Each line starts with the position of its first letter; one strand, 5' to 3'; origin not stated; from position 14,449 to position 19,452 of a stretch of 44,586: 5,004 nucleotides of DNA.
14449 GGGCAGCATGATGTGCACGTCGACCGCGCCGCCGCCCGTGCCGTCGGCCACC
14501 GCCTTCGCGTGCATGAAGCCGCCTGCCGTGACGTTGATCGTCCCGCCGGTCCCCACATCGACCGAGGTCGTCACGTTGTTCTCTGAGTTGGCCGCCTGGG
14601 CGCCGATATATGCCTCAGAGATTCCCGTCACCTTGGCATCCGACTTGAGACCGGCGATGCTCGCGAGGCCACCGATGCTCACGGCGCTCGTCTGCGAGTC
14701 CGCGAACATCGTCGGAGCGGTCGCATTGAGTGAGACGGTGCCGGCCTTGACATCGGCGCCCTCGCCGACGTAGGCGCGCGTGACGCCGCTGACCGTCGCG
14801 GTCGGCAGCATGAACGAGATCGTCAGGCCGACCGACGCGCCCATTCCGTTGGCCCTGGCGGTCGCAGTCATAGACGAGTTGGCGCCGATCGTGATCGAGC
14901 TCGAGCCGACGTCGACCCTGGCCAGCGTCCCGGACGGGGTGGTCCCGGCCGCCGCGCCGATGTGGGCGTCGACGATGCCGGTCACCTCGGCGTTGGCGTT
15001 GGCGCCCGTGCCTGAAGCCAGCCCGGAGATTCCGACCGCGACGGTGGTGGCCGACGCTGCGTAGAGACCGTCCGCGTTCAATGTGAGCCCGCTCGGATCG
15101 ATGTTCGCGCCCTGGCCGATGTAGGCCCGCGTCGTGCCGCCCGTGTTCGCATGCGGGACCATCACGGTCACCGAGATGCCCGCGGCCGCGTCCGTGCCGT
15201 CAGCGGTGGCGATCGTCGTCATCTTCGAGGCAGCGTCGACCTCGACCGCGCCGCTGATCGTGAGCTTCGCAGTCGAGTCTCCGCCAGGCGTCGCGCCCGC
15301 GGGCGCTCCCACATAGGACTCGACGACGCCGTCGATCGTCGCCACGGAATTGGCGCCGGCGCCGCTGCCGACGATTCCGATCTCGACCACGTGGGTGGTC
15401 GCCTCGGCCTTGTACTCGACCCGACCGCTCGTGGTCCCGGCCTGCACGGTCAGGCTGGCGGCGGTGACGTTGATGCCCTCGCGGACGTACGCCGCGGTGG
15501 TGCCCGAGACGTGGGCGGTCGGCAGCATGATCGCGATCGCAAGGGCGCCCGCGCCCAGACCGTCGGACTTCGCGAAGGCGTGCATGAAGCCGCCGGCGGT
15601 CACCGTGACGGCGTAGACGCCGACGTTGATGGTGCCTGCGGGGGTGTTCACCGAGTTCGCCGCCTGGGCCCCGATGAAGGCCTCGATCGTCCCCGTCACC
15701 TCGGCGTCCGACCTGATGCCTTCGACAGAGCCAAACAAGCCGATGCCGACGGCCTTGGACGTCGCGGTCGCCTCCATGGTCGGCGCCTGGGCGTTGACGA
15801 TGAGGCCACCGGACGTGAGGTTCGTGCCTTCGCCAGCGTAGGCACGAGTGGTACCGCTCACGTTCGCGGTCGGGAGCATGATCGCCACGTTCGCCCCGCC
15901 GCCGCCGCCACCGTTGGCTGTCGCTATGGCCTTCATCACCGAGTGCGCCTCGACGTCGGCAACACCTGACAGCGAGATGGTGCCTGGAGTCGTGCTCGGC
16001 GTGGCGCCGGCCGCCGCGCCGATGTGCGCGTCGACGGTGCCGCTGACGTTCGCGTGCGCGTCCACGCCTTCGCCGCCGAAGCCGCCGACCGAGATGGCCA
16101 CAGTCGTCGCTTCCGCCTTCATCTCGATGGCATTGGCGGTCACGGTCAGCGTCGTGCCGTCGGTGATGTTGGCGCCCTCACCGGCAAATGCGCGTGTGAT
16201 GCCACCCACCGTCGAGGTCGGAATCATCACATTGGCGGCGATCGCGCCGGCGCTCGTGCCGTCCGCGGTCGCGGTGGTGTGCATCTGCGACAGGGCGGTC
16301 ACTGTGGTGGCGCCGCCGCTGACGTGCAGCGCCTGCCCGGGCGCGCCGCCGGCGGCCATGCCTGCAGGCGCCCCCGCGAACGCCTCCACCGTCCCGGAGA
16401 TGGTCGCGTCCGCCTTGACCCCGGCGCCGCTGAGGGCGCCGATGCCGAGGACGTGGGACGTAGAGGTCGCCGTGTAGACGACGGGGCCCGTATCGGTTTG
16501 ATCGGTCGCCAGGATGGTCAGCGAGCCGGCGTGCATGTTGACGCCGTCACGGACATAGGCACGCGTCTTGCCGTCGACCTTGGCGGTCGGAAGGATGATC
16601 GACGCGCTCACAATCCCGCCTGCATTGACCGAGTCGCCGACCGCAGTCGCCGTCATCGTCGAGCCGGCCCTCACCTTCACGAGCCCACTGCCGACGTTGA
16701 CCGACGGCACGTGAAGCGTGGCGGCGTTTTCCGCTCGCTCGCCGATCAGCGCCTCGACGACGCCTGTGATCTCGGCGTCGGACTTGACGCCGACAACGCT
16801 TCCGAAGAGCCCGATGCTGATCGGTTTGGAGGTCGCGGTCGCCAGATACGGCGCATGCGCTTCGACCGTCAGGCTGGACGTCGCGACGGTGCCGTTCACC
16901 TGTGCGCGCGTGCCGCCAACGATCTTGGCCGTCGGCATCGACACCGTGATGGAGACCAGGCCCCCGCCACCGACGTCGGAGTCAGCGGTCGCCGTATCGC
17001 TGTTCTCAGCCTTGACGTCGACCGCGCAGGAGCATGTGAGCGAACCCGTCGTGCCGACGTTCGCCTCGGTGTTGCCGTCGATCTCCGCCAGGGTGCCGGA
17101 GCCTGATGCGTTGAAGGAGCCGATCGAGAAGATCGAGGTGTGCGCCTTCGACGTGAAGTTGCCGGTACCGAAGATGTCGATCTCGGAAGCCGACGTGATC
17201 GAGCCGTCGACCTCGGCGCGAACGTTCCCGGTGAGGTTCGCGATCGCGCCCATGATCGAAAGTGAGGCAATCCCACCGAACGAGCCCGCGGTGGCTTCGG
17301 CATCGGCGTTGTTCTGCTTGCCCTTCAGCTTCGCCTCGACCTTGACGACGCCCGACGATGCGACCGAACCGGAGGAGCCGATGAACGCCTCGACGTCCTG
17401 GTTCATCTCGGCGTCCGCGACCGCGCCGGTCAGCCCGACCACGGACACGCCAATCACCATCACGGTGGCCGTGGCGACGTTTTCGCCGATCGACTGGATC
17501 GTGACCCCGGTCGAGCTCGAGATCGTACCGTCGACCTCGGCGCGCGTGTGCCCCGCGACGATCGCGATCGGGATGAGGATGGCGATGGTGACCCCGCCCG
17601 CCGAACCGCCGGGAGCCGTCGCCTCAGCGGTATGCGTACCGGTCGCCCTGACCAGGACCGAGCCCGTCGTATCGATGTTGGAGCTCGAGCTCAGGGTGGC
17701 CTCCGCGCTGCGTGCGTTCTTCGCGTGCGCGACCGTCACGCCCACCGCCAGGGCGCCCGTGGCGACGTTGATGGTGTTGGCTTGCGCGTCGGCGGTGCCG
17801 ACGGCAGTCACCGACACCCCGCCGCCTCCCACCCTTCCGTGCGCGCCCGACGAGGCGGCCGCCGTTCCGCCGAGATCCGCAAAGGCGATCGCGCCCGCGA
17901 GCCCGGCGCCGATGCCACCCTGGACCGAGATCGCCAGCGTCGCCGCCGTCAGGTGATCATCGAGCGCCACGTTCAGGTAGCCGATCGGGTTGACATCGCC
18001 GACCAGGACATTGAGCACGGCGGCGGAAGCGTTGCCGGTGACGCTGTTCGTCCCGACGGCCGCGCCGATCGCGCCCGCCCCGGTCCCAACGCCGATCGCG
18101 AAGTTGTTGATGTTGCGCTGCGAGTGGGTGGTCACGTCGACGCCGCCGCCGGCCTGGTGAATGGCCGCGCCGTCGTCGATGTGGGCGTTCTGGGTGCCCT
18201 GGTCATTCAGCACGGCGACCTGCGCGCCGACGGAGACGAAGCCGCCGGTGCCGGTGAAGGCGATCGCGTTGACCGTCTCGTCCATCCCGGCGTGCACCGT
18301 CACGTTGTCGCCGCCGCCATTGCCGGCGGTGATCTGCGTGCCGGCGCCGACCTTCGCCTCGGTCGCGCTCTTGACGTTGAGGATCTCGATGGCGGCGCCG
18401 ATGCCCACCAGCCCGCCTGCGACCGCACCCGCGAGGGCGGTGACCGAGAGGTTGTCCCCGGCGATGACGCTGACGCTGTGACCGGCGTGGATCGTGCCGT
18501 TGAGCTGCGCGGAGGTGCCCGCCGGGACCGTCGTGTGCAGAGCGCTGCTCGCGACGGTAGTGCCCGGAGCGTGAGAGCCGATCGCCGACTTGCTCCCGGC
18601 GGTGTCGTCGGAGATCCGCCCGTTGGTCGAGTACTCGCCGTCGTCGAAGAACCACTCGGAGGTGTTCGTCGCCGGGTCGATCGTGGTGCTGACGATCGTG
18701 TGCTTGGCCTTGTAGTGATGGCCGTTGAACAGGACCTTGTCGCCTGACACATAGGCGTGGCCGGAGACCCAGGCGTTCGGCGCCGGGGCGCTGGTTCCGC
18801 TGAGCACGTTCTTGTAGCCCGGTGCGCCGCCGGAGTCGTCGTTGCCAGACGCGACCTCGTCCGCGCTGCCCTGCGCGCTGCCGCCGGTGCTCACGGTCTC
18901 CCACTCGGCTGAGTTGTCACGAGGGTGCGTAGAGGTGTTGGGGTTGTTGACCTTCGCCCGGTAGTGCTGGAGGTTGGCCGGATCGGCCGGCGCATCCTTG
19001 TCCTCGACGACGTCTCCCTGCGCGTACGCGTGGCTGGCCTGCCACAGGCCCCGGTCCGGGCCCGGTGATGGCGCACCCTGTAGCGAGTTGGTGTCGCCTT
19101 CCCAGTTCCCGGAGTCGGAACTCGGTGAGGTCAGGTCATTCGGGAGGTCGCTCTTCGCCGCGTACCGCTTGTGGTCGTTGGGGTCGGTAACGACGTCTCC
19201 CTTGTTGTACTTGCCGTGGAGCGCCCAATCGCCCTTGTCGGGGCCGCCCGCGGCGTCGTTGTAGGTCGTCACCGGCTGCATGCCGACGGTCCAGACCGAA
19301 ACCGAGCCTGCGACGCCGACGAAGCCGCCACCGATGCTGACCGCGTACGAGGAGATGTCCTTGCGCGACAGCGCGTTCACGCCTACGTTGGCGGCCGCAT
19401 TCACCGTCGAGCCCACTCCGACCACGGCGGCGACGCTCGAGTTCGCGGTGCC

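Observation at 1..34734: One ORF of at least 11,578 codons, invisible in the supplied ORF track, occupies 78% of the window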

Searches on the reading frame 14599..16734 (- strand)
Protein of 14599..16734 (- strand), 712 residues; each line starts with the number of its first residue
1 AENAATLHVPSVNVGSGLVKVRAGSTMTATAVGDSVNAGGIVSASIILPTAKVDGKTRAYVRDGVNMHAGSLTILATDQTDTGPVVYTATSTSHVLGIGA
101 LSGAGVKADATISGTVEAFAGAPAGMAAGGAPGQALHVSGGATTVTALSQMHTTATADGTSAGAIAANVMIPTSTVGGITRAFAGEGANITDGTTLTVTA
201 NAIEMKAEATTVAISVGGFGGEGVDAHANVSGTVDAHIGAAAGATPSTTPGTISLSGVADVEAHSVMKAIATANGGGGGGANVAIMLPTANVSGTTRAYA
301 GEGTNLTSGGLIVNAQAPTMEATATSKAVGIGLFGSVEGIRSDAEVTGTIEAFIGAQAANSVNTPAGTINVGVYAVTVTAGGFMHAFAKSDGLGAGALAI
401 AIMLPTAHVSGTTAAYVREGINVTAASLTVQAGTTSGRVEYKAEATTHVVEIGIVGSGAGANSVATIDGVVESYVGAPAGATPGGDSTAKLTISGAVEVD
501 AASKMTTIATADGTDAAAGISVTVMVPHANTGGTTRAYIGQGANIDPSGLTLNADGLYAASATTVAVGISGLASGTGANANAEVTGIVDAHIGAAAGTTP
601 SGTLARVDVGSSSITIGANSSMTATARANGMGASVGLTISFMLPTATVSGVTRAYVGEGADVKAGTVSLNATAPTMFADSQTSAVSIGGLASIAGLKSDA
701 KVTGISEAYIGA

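Call 35: find_homologous_proteins(query=window:14599-16734:-)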
Query window:14599-16734:- (712 aa): 22 proteins with E <= 0.001 among 8000 candidates.
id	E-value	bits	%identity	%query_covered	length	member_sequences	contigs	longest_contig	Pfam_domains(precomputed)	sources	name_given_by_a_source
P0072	4.4e-184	632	46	95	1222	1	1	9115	-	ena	-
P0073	2.1e-137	478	41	77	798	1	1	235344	-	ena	-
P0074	3.7e-137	477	48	94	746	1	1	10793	-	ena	-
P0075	1.3e-120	422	45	82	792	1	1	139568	-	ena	-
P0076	1.4e-117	412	46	79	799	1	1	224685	-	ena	-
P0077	3.4e-97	345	37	98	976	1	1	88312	-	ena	-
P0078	3.6e-87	312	99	18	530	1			-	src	-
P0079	5.1e-87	311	38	94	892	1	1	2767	-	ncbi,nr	ncbi:MAG: hypothetical protein QNM02_09510, partial [Acidimicrobiia bacterium]|nr:hypothetical prote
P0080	4.8e-86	308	47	66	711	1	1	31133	-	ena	-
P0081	1.6e-74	270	37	80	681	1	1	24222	-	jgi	jgi:hypothetical protein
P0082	1.1e-54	205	47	37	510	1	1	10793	-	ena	-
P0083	8.1e-48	182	36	60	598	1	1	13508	-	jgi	jgi:hypothetical protein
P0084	2.6e-47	180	38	52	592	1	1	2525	-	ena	-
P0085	6.4e-40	156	41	45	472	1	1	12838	-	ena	-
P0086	8.0e-39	152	33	72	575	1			-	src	-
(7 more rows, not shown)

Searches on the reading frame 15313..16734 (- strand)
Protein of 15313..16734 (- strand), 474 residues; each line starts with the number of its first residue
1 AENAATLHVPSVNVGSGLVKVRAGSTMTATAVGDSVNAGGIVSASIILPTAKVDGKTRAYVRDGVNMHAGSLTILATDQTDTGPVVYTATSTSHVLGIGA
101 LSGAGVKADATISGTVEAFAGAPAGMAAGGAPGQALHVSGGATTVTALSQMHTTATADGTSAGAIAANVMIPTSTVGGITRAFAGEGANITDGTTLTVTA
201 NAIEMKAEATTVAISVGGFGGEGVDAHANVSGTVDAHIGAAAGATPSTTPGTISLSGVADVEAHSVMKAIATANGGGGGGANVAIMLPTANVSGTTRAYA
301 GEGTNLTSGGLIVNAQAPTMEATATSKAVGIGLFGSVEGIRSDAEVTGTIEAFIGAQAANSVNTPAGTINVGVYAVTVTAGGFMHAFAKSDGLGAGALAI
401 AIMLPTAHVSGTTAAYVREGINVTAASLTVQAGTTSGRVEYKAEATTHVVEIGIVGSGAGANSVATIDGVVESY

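Call 48: predict_structure(alignment_id=A2)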
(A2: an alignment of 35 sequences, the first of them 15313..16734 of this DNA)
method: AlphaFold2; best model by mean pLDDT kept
length: 474 residues; sequences in the alignment: 35
mean_pLDDT: 92.5   pTM: 0.91
mean pLDDT of the five models: 92.5, 92.3, 91.9, 91.8, 91.0
residues with pLDDT >= 90: 361; 70-90: 97; 50-70: 11; < 50: 5
segments of 3 or more residues with pLDDT < 50: 1-5
pLDDT, mean of each block of 10 residues (from residue 1): 52 92 97 90 92 98 91 96 97 93 95 98 85 78 97 97 92 98 94 97 98 90 96 97 90 96 98 91 93 98 96 97 95 85 98 93 85 97 97 87 96 94 96 79 95 81 96 95
secondary structure, 60 per line:
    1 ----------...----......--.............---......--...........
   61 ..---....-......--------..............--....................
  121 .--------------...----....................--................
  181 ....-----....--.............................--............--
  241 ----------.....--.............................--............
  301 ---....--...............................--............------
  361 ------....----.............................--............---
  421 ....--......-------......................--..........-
elements in order: E11-13 E18-23 E26-38 E42-47 E50-62 E66-69 E71-76 E85-98 E101-121 E136-138 E143-162 E165-184 E190-193 E196-224 E227-238 E251-255 E258-286 E289-300 E304-307 E310-340 E343-354 E367-370 E375-403 E406-417 E421-424 E427-432 E440-461 E464-473

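Call 53: fold_search(model_id=the predicted structure, library=pdb)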
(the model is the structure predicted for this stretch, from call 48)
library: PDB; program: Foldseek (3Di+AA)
matches with E <= 10: 72; with E <= 0.001: 0
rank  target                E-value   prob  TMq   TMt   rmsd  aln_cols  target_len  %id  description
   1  5awf_A                7.0e-02  0.08  0.10  0.11  26.6       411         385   11  Crystal structure of SufB-SufC-SufD complex from Escherichia coli (released 2015-11-11)
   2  5uyt_A                7.7e-02  0.03  0.11  0.12  28.8       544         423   10  Crystal structure of ice binding protein from an Antarctic bacterium Flavobacteriaceae (released 2017-10-25)
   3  6n2b_A                9.9e-02  0.02  0.07  0.09  30.7       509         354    8  The Crystal Structure of Caldicellulosiruptor kristjanssonii Tapirin C-terminal domain (released 2018-12-19)
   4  5uyt_B                9.9e-02  0.01  0.08  0.09  28.9       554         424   10  Crystal structure of ice binding protein from an Antarctic bacterium Flavobacteriaceae (released 2017-10-25)
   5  8c50_A                1.3e-01  0.01  0.06  0.07  28.9       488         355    9  Pontibacter korlensis curli subunit CsgA (released 2023-06-28)
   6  9u4u_A                3.9e-01  0.02  0.05  0.13  25.5       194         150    9  Structure of the functional amyloid FapC from Pseudomonas sp.UK4 (released 2025-08-06)
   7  9ozd_A                6.1e-01  0.01  0.07  0.08  26.9       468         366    8  Crystal structure of the polysaccharide lyase RbmB from Vibrio cholerae bound to Vibrio Polysaccharide (released 2026-03-11)
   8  5awf_B                6.4e-01  0.01  0.08  0.08  26.1       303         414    9  Crystal structure of SufB-SufC-SufD complex from Escherichia coli (released 2015-11-11)
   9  4dn7_A                7.9e-01  0.03  0.11  0.13  25.0       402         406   10  CRYSTAL STRUCTURE OF putative ABC transporter, ATP-binding protein from Methanosarcina mazei Go1 (released 2012-02-22)
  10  4wa0                  8.3e-01  0.01  0.09  0.11  30.4       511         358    7  The structure of a possible adhesin C-terminal domain from Caldicellulosiruptor kronotskyensis (released 2015-03-04)
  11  9ozl_C                1.0e+00  0.01  0.08  0.09  25.9       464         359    8  Crystal structure of the polysaccharide lyase RbmB from Vibrio cholerae (released 2026-03-11)
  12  5awg_F                1.4e+00  0.01  0.08  0.10  25.5       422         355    9  Crystal structure of Hg-bound SufB-SufC-SufD complex from Escherichia coli (released 2015-11-11)
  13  6n2b_B                1.4e+00  0.00  0.05  0.06  30.4       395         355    9  The Crystal Structure of Caldicellulosiruptor kristjanssonii Tapirin C-terminal domain (released 2018-12-19)
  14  7vul_A                1.6e+00  0.00  0.07  0.06  28.1       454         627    9  Structure of Klebsiella Phage P560 depolymerase (released 2022-11-16)
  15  1vh4_B                1.9e+00  0.01  0.10  0.10  26.0       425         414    7  Crystal structure of a stabilizer of iron transporter (released 2003-12-30)
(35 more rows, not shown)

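Call 59: fold_search(model_id=the predicted structure, library=viral)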
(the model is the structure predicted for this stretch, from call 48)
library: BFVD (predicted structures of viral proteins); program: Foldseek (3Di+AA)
matches with E <= 10: 240; with E <= 0.001: 1
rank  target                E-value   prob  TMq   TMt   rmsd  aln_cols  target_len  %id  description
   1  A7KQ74                7.9e-04  0.72  0.20  0.24  16.9       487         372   10  Uncharacterized protein [Gallid alphaherpesvirus 2]
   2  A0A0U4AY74            2.2e-03  0.04  0.08  0.06  28.8       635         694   11  (no name in the UniProt tables at hand)
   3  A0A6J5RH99            2.9e-03  0.06  0.09  0.07  33.7       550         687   13  Uncharacterized protein [uncultured Caudovirales phage]
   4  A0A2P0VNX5            8.5e-03  0.63  0.22  0.18  23.3       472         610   13  Uncharacterized protein [Tetraselmis virus 1]
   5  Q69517                9.0e-03  0.06  0.10  0.11  26.6       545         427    6  H7 protein [Human herpesvirus 7 (strain JI)]
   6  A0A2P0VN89            1.2e-02  0.44  0.21  0.27  19.2       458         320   11  Uncharacterized protein [Tetraselmis virus 1]
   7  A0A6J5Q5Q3            1.7e-02  0.03  0.08  0.06  32.1       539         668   14  Uncharacterized protein [uncultured Caudovirales phage]
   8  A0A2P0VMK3            1.8e-02  0.25  0.18  0.24  19.8       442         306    9  Uncharacterized protein [Tetraselmis virus 1]
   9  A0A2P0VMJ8            2.1e-02  0.14  0.18  0.19  25.4       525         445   14  Uncharacterized protein [Tetraselmis virus 1]
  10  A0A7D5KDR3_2          4.3e-02  0.01  0.05  0.04  43.9       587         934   11  Uncharacterized protein [Synechococcus phage S-CAM7]
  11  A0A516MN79            4.5e-02  0.09  0.12  0.07  27.4       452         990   10  (no name in the UniProt tables at hand)
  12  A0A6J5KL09            5.8e-02  0.13  0.19  0.13  21.5       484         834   11  Parallel beta-helix repeat [uncultured Caudovirales phage]
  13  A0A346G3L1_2          9.1e-02  0.03  0.12  0.08  31.3       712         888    9  (no name in the UniProt tables at hand)
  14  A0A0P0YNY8            1.1e-01  0.01  0.09  0.05  30.1       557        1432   13  (no name in the UniProt tables at hand)
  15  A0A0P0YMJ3            1.1e-01  0.04  0.14  0.07  28.5       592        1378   13  (no name in the UniProt tables at hand)
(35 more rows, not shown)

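Call 62: search_solved_structures(query=A2, max_evalue=0.1)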
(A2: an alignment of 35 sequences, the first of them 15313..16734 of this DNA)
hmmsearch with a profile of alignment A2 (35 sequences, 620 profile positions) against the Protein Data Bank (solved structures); distinct sequences matched with E-value up to 0.1: 0.

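Call 90: search_protein_families(library=ncbifam, proteins=[window:15313-16734:-], max_evalue=0.01)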
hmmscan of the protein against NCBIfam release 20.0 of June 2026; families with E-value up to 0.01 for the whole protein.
window:15313-16734:- (474 aa): 0 families

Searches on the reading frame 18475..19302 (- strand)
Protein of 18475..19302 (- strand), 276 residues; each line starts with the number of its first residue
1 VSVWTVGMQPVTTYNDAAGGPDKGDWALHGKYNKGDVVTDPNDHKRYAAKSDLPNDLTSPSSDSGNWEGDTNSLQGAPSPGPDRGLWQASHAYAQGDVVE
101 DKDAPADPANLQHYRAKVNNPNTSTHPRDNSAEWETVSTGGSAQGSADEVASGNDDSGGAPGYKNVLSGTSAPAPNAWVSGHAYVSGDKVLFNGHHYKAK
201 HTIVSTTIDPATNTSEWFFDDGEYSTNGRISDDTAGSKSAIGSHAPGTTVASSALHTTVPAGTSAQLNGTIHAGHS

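Call 68: search_protein_families(library=pfam, proteins=[window:18475-19302:-], max_evalue=1)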
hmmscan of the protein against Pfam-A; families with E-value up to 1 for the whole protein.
window:18475-19302:- (276 aa): 1 family
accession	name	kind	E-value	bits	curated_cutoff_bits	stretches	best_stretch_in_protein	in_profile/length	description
PF02839.19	CBM_5_12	-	1.8e-09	37.9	26.2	1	177-202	1-28/44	Carbohydrate-binding module family 5/12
